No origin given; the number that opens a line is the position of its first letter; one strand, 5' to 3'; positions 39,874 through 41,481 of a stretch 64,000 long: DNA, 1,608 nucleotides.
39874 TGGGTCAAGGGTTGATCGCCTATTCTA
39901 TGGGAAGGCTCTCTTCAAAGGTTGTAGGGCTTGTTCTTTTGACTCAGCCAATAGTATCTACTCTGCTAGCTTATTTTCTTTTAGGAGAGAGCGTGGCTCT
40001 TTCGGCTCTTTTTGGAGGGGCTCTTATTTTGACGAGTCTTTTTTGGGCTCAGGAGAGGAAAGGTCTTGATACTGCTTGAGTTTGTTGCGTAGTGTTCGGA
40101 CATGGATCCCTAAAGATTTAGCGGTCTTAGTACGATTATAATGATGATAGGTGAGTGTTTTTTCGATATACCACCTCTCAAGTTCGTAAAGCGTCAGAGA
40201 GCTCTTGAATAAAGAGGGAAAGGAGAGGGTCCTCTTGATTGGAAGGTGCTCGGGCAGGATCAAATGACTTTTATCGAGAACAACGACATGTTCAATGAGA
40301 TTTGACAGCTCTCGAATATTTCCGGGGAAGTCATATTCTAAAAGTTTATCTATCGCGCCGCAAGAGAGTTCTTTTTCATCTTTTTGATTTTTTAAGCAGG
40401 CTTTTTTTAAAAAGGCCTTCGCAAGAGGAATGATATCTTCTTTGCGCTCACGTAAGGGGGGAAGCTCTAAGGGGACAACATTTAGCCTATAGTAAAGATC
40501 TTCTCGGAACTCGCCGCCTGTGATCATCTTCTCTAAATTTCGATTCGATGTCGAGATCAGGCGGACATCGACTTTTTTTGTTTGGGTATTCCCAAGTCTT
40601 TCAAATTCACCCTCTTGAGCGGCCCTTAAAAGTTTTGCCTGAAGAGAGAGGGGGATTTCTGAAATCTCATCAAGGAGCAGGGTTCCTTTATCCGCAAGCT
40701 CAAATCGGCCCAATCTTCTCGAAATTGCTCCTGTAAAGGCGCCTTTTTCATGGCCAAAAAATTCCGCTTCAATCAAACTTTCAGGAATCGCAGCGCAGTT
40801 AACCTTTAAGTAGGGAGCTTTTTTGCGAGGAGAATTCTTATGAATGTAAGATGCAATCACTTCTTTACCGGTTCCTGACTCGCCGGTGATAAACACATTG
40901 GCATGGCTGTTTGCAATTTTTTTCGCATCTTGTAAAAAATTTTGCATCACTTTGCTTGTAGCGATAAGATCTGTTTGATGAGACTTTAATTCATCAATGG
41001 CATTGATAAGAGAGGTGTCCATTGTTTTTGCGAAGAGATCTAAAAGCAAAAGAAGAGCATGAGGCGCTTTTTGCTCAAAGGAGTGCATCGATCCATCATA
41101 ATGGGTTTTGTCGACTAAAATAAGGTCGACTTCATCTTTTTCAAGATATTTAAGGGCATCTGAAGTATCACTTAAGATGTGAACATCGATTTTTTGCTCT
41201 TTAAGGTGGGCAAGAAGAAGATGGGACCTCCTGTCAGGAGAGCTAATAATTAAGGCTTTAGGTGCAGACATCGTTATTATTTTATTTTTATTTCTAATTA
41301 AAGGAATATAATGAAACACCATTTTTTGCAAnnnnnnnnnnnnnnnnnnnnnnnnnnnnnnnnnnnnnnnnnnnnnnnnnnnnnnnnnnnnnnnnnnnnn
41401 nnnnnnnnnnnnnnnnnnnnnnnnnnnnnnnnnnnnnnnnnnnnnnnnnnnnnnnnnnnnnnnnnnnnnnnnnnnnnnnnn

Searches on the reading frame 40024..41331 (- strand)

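Call 10: search_protein_families(library=pfam, proteins=[window:40024-41331:-], max_evalue=0.01)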
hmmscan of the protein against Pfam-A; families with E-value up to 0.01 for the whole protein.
window:40024-41331:- (435 aa): 11 families
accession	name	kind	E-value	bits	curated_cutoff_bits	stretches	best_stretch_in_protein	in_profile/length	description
PF00158.32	Sigma54_activat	-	6.6e-70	234.6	20.2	1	122-288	1-167/168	Sigma-54 interaction domain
PF14532.12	Sigma54_activ_2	-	3.7e-24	86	25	1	124-293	2-138/138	Sigma-54 interaction domain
PF25601.1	AAA_lid_14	-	2.2e-21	75.9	27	1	294-364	1-71/87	AAA+ ATPase lid domain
PF02954.25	HTH_8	-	8.4e-12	45.1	22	1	382-421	3-42/42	Bacterial regulatory protein, Fis family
PF07728.20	AAA_5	-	0.00012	22.6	22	1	145-265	1-124/139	AAA domain (dynein-related subfamily)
PF13556.12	HTH_30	-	0.00017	21.8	27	1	396-427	11-42/59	PucR C-terminal helix-turn-helix domain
PF20720.3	nSTAND3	-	0.00017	21.8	27.2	1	129-165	3-39/155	Novel STAND NTPase 3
PF13191.12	AAA_16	-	0.0037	18.2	32.6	1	134-224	13-95/167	AAA ATPase domain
PF01078.27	Mg_chelatase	-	0.0048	16.8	20.3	0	143-233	22-125/207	Magnesium chelatase, subunit ChlI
PF00004.35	AAA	-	0.0082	17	21.2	0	147-264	2-110/131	ATPase family associated with various cellular activities (AAA)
PF12775.13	AAA_7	-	0.0087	16.1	25.8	0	137-182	27-72/181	P-loop containing dynein motor region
